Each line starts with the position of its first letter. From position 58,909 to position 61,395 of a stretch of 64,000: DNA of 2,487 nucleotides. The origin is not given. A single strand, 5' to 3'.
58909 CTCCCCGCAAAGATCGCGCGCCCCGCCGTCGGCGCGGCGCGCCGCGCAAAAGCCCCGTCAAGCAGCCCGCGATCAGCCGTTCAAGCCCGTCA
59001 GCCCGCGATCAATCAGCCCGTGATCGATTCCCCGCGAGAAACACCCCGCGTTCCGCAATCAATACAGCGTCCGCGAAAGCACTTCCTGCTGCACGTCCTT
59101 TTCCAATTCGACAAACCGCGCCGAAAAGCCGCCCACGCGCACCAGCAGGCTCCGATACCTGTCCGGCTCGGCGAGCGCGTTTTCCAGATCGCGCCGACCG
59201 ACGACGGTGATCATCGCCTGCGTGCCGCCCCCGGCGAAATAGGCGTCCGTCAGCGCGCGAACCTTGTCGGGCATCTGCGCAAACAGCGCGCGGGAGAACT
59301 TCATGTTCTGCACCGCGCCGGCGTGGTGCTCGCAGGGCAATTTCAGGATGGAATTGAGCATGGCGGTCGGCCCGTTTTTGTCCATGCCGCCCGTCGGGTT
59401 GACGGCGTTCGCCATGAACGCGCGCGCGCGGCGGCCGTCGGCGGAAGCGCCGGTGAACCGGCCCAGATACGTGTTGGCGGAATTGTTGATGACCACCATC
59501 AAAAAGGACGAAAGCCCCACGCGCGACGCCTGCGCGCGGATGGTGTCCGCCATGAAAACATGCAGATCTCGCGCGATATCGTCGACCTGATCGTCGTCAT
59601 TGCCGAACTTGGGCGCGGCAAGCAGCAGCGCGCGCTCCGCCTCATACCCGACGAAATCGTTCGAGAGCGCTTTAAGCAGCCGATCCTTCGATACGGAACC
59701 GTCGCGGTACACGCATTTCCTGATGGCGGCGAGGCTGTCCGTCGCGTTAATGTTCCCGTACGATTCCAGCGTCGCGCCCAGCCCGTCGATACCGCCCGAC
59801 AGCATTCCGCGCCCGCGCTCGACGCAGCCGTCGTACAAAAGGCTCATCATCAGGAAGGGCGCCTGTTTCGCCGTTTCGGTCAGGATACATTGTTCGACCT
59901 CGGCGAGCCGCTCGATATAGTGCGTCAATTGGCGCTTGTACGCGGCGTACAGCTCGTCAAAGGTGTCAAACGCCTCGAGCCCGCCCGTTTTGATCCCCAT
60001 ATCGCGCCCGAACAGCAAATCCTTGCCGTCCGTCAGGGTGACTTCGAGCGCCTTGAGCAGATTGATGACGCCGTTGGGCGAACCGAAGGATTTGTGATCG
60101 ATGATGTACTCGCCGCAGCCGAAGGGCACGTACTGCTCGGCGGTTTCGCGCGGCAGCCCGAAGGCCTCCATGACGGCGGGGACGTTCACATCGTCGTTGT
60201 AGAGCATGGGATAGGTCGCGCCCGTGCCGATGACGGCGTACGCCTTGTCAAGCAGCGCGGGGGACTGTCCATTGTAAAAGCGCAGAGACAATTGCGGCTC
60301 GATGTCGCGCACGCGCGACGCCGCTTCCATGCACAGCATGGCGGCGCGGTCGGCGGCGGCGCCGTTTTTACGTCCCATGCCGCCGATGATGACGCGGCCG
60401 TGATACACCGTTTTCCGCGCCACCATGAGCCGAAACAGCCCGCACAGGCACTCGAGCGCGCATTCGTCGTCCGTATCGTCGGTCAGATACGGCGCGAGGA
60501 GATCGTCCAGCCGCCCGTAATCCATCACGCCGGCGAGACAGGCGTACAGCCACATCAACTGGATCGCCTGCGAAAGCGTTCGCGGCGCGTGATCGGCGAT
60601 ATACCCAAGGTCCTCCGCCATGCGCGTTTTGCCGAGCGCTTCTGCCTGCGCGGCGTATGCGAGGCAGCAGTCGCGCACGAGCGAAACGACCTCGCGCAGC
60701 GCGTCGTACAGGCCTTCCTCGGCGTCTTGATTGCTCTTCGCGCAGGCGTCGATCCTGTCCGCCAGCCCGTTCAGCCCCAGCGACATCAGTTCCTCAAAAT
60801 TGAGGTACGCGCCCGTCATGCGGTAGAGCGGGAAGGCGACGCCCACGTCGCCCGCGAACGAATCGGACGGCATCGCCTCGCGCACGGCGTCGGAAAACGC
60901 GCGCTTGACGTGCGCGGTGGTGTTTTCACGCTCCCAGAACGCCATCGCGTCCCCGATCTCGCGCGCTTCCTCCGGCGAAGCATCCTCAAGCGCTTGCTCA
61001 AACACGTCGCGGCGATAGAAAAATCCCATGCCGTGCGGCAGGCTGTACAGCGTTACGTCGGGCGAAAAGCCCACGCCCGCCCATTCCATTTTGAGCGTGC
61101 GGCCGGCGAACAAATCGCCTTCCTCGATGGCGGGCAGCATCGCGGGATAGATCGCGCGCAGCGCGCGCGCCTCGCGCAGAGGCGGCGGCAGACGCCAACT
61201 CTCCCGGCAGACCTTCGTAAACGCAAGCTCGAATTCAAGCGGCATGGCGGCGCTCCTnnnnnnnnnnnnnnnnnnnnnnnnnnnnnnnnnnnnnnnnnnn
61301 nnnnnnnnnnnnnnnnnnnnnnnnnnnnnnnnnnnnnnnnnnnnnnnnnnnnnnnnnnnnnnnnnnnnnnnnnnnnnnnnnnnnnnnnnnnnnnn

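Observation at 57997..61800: Cupin sugar isomerase + unusually short glycyl-radical enzyme + activase: candidate undescribed radical sugar pathway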

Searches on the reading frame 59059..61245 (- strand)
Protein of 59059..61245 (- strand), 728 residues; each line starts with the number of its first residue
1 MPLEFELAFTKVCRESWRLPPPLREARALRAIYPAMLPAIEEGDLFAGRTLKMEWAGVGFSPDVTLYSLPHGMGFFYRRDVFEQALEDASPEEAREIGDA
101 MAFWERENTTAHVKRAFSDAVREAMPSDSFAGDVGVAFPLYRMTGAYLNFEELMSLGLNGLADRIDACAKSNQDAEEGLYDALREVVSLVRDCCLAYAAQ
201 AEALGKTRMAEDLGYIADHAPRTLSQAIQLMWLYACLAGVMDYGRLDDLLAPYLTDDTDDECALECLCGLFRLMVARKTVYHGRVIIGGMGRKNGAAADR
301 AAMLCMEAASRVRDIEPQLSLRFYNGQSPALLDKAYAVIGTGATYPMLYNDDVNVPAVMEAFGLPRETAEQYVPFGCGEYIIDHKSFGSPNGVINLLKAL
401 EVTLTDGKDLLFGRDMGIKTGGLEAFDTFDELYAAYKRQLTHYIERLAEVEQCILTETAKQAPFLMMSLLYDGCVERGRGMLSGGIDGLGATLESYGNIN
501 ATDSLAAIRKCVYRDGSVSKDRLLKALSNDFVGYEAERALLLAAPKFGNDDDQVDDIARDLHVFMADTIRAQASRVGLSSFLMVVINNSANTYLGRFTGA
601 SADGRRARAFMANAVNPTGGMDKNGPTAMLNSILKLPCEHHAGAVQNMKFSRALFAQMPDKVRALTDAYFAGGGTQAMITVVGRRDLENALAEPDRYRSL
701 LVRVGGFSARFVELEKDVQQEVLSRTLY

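Call 3: search_protein_families(library=pfam, proteins=[window:59059-61245:-])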
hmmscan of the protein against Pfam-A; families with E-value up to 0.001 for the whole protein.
window:59059-61245:- (728 aa): 2 families
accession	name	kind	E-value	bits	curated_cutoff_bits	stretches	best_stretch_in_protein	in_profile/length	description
PF02901.20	PFL-like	-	1.6e-98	331.5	24.3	1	8-592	28-644/647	Pyruvate formate lyase-like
PF01228.26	Gly_radical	-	1e-19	71.5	22.2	1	612-712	2-106/106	Glycine radical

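Call 4: search_protein_families(library=ncbifam, proteins=[window:59059-61245:-])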
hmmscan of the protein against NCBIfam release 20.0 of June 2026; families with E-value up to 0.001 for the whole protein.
window:59059-61245:- (728 aa): 12 families
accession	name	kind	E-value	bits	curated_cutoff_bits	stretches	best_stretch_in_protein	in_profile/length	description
TIGR01774.1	PFL2-3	subfamily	3.3e-90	303.5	678.2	1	7-726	26-782/786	formate C-acetyltransferase/glycerol dehydratase family glycyl radical enzyme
TIGR04394.1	choline_CutC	equivalog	1.3e-75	255.5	1050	1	285-727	341-785/789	choline trimethylamine-lyase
NF043068.1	glycl_HYPD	equivalog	1e-68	232.2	1100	1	287-726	340-780/784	trans-4-hydroxy-L-proline dehydratase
NF048011.1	SfplDhtHpsGDes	equivalog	8.3e-64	216.2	1000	1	209-726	267-817/821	(2S)-3-sulfopropanediol dehydratase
NF048009.1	SfplDhtHpfGKleb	equivalog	2.6e-62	211.1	1000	1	94-726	134-820/824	(2S)-3-sulfopropanediol dehydratase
NF007437.0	PRK09983.1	equivalog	3.8e-59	200.5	1109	1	3-726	21-761/765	formate C-acetyltransferase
NF033718.1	indole_decarb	equivalog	5.1e-57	193.7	1100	2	540-728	676-866/868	indoleacetate decarboxylase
NF033715.1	glycyl_HPDL_Lrg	equivalog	1e-46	159.3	1150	2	541-728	710-899/901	4-hydroxyphenylacetate decarboxylase large subunit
TIGR01255.1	pyr_form_ly_1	equivalog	3.4e-22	78.7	994.2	1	532-727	540-740/744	formate C-acetyltransferase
NF008341.1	PRK11127.1-1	equivalog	1.5e-10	40.9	145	1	675-727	24-76/80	autonomous glycyl radical cofactor GrcA2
NF038360.1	rad_fix_GrcA3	exception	2.3e-10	40.4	158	1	660-727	7-74/78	autonomous glycyl radical cofactor GrcA3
TIGR04365.1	spare_glycyl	equivalog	2.1e-08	34.5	170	1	672-727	67-122/126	autonomous glycyl radical cofactor GrcA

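Call 5: search_solved_structures(query=window:59059-61245:-, max_evalue=0.001, show_alignments=2)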
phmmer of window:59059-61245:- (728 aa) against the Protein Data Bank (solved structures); distinct sequences matched with E-value up to 0.001: 36.
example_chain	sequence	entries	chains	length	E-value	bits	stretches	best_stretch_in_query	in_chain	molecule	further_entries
1r8w_A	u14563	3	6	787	1.2e-69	238.6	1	10-726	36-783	glycerol dehydratase | B12-independent glycerol dehydratase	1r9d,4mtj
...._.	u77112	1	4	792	1.5e-66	228.4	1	6-727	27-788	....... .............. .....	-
5a0u_A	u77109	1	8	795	1.6e-66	228.4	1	6-727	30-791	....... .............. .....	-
9f3w_A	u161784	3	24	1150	6.2e-66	226.4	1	6-727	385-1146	Choline trimethylamine-lyase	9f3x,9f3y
5fay_A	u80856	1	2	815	7.5e-66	226.1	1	6-727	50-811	Choline trimethylamine-lyase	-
9ht9_A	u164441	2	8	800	8e-66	226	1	6-727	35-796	Choline trimethylamine-lyase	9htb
9r0v_A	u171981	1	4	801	8e-66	226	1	6-727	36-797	Choline trimethylamine-lyase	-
5faw_A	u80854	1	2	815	8.7e-66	225.9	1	6-727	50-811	Choline trimethylamine-lyase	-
6vue_A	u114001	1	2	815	8.7e-66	225.9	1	6-727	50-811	Choline trimethylamine-lyase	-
5fau_A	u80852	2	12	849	1.1e-65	225.6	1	6-727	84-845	Choline trimethylamine-lyase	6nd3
5fav_A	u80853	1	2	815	2.2e-65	224.6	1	6-727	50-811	Choline trimethylamine-lyase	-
5kdp_A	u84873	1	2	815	4.6e-65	223.5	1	6-727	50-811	Choline trimethylamine-lyase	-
9rco_A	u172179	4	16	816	2.8e-60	207.7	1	9-726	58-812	Glycyl radical protein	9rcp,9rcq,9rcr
5i2a_A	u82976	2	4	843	6e-60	206.6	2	284-538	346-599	Diol-dehydratase | Diol dehydratase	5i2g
8id7_A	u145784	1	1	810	4.2e-58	200.5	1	188-726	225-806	Probable dehydratase YbiW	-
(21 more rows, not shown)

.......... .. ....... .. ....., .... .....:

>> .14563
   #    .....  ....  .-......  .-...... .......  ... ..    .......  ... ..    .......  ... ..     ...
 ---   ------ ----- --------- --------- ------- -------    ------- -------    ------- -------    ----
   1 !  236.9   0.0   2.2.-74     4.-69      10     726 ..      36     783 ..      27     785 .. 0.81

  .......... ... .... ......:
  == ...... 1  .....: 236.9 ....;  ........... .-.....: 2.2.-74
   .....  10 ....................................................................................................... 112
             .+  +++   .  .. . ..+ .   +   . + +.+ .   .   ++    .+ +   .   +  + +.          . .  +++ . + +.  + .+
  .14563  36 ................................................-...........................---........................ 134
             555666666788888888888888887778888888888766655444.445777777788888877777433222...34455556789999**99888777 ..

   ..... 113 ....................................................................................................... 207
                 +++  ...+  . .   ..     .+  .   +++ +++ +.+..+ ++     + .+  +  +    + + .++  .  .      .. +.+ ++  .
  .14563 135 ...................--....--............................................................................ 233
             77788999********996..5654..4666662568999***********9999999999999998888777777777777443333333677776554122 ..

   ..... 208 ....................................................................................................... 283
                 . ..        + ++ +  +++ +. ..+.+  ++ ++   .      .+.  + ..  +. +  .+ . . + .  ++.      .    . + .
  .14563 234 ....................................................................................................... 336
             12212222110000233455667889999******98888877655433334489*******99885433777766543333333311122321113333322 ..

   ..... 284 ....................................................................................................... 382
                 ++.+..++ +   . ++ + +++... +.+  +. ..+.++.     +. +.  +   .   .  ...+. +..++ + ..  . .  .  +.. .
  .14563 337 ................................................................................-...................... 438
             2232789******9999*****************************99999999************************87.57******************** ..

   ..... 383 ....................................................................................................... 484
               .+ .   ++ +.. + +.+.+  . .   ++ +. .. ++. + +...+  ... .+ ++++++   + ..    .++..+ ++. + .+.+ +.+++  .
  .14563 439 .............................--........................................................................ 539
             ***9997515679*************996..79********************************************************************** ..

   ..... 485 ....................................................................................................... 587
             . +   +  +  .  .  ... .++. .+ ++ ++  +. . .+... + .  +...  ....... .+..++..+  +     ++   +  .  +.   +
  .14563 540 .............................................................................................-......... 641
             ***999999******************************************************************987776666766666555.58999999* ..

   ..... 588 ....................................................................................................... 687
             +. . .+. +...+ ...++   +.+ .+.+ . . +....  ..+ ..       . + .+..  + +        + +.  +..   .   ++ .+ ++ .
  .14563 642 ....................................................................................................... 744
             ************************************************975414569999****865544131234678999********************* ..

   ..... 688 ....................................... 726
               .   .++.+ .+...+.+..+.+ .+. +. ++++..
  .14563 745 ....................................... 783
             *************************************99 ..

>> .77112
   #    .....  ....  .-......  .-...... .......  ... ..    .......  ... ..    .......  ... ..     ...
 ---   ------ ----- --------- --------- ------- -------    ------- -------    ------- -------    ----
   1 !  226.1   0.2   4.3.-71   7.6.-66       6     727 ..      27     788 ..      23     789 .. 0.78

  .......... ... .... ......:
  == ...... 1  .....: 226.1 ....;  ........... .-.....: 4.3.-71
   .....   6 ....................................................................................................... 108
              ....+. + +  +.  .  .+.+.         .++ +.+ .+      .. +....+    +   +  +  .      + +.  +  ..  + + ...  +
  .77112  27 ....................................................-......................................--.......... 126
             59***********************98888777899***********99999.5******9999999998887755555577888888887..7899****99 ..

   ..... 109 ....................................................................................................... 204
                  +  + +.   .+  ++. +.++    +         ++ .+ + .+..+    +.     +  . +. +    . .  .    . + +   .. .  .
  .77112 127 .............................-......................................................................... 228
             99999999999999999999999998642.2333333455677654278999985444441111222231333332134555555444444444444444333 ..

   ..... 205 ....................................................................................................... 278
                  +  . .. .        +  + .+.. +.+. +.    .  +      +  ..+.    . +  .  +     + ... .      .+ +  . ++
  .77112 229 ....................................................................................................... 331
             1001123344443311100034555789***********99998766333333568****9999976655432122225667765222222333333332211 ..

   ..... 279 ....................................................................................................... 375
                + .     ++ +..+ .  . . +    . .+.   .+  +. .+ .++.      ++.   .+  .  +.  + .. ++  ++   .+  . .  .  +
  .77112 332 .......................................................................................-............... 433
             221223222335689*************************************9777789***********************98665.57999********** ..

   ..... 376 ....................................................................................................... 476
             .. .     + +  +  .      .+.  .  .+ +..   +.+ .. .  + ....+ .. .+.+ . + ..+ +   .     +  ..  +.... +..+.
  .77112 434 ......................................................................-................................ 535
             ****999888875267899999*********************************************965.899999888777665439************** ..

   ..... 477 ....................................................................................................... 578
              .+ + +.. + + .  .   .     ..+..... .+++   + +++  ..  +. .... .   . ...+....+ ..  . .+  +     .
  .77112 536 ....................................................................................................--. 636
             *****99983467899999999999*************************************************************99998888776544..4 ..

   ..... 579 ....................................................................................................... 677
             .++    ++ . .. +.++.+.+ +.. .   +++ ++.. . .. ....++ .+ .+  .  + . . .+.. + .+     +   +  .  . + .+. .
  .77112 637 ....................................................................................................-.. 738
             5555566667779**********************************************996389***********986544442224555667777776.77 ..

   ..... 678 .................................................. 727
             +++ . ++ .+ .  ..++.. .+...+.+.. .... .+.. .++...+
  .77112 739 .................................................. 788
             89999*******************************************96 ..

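Call 7: find_homologous_proteins(query=window:59059-61245:-, max_evalue=1e-30)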
Query window:59059-61245:- (728 aa): 1040 proteins with E <= 1e-30 among 8000 candidates; the best 120 are listed.
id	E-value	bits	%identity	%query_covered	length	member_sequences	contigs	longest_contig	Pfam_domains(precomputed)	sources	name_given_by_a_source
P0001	0.0e+0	1650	100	100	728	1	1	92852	PF02901.21,PF01228.27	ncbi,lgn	-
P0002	0.0e+0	1261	76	100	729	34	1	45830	PF02901.21,PF01228.27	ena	-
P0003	0.0e+0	1253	76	100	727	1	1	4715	PF02901.21,PF01228.27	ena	-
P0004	0.0e+0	1248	76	100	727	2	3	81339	PF02901.21,PF01228.27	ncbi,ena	-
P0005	0.0e+0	1248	75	100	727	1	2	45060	PF02901.21,PF01228.27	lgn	-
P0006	0.0e+0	1192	73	100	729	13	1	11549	PF02901.21,PF01228.27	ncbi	-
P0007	0.0e+0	1189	72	100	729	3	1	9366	PF02901.21,PF01228.27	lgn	-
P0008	0.0e+0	1145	68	100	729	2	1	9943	PF02901.21,PF01228.27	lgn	-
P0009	0.0e+0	1031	65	100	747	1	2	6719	PF02901.21,PF01228.27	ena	-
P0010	0.0e+0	1030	65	100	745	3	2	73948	PF02901.21,PF01228.27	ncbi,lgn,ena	-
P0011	0.0e+0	1025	64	100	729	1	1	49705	PF02901.21,PF01228.27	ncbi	-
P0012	0.0e+0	1025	65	100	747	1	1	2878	PF02901.21,PF01228.27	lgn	-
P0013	0.0e+0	1022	65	100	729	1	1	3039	PF02901.21,PF01228.27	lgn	-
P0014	0.0e+0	1019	65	100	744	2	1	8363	PF02901.21,PF01228.27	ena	-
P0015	0.0e+0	1019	65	100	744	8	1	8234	PF02901.21,PF01228.27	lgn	-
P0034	2.7e-287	973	62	100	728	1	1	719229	PF02901.21,PF01228.27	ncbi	ncbi:MAG: pyruvate formate lyase family protein [Christensenellales bacterium]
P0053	6.9e-273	925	58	99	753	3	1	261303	PF02901.21,PF01228.27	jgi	jgi:pyruvate-formate lyase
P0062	1.7e-225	769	49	100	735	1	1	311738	PF02901.21,PF01228.27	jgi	jgi:pyruvate-formate lyase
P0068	2.4e-217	742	51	99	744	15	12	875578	PF02901.21,PF01228.27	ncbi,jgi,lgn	ncbi:MAG: pyruvate formate lyase family protein [Limnochordia bacterium]|jgi:pyruvate-formate lyase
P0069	5.9e-217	741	49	100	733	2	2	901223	PF02901.21,PF01228.27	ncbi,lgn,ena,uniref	ncbi:pyruvate-formate lyase [Anaerotaenia torta]|uniref:pyruvate formate lyase family protein n=1 Ta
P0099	1.6e-209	716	47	100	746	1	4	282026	PF02901.21,PF01228.27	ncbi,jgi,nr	ncbi:MAG: hypothetical protein HF314_15830 [Ignavibacteria bacterium]|jgi:pyruvate-formate lyase|nr:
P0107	2.3e-208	712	48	99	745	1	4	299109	PF02901.21,PF01228.27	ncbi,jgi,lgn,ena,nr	ncbi:MAG TPA: pyruvate formate lyase family protein [Candidatus Atribacteria bacterium]|nr:pyruvate 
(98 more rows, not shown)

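Call 12: find_related_loci(query=A1, collection=genome_contigs, flank=8000)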
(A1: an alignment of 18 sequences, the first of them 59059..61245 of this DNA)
Query A1 (728 aa) in genome_contigs; peptide patterns used: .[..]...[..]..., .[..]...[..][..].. (x = any residue, [..] = any of these).
279 stretches matched a pattern; 245 encode a relative of the query (tblastn E <= 1e-3); the best 80 are kept; 80 distinct loci.
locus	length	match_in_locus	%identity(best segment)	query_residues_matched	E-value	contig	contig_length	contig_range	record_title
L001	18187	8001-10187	76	1-728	0e+0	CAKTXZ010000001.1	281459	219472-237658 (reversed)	MAG: uncultured Clostridia bacterium isolate REFINED_METABAT215_TOP10_CONTIGS_1500_ASSEMBLY_K77_MERGED__Hadza_MoBio_hadz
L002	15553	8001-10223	65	3-728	0e+0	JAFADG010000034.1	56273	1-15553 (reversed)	MAG: Bacillota bacterium isolate OH_SBB_70 k127_360387, whole genome shotgun sequence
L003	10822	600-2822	63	3-728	0e+0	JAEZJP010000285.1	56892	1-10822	MAG: Bacillota bacterium isolate OH_CDB_240 k127_1417950, whole genome shotgun sequence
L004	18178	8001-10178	64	3-728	0e+0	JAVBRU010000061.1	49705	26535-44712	MAG: Eubacteriales bacterium isolate EPI_MAG_00204 c_000001671805, whole genome shotgun sequence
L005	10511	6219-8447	64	1-728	0e+0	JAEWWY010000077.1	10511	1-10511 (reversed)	MAG: Bacillota bacterium isolate OH_SFB_118 k127_278301, whole genome shotgun sequence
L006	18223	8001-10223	65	3-728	0e+0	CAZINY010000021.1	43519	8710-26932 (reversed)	MAG TPA_asm: uncultured Oscillospiraceae bacterium isolate SRP239243_co2_420 genome assembly, contig: NODE_1127_length_4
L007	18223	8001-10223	64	3-728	0e+0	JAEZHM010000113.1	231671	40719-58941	MAG: Bacillota bacterium isolate OH_CDB_136 k127_355867, whole genome shotgun sequence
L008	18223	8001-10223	65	3-728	0e+0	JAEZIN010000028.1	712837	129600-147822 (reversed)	MAG: Bacillota bacterium isolate OH_CDB_189 k127_1566773, whole genome shotgun sequence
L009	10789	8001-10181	63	3-728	0e+0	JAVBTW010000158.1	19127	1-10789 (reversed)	MAG: Eubacteriales bacterium isolate EPI_MAG_00261 c_000000469049, whole genome shotgun sequence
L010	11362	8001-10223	63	3-728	0e+0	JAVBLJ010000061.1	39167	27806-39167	MAG: Eubacteriales bacterium isolate EPI_MAG_00020 c_000012404429, whole genome shotgun sequence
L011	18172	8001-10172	63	3-727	0e+0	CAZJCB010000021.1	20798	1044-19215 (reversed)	MAG TPA_asm: uncultured Christensenella sp. isolate SRP263991_co4_165 genome assembly, contig: NODE_3454_length_20798_co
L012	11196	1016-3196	63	1-728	0e+0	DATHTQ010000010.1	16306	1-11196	MAG TPA_asm: Candidatus Limnocylindria bacterium isolate SMAG_U16081 k141_1276246, whole genome shotgun sequence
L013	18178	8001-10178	61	1-727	0e+0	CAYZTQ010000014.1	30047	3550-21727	MAG TPA_asm: uncultured Christensenella sp. isolate binchicken_co117_33 genome assembly, contig: NODE_2960_length_30047_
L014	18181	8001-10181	60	1-728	0e+0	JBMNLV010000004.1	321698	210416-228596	MAG: Christensenellales bacterium isolate SBF912LR0HQ0087 contig_41513, whole genome shotgun sequence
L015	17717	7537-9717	73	3-728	0e+0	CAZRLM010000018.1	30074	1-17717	MAG TPA_asm: uncultured Oscillospiraceae bacterium isolate SRP287540_co1_224 genome assembly, contig: NODE_1499_length_3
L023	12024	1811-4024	48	3-728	0e+0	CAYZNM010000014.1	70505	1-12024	MAG TPA_asm: uncultured Eubacteriales bacterium isolate SRP242652_co1_111 genome assembly, contig: NODE_340_length_70505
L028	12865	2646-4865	47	3-728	0e+0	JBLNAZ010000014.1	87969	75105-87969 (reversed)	MAG: Syntrophomonadaceae bacterium isolate MAG164 PRJNA951521_bin24_renamed_13, whole genome shotgun sequence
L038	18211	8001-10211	46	6-728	0e+0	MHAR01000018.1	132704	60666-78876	MAG: Ignavibacteria bacterium RIFOXYB12_FULL_35_14 rifoxyb3_full_scaffold_17, whole genome shotgun sequence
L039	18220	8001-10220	45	3-728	0e+0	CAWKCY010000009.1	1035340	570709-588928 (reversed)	MAG: uncultured Ignavibacteriales bacterium isolate MFD05442.bin.1.350 genome assembly, contig: contig_26868, whole geno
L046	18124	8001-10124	49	20-728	0e+0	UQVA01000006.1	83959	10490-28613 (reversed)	uncultured Clostridiales bacterium isolate UMGS670 genome assembly, contig: NODE_98_length_83959_cov_9.056386, whole gen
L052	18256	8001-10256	46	3-728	0e+0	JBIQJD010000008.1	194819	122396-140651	MAG: Ignavibacteriales bacterium isolate mag.122f NODE_72_length_194819, whole genome shotgun sequence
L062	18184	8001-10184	47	4-728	0e+0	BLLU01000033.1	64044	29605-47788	Lachnospiraceae bacterium IMSAGC_003 DNA, IMSAGC_003_contig_33, whole genome shotgun sequence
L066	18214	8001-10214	46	6-728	0e+0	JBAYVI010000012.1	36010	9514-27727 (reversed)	MAG: Melioribacteraceae bacterium isolate SO_2016_LW3_56 scaffold01808_LW162_2016, whole genome shotgun sequence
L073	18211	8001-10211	46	6-728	0e+0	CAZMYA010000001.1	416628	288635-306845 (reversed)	MAG TPA_asm: uncultured Ignavibacterium sp. isolate SRP290908_co1_68 genome assembly, contig: NODE_4_length_416628_cov_3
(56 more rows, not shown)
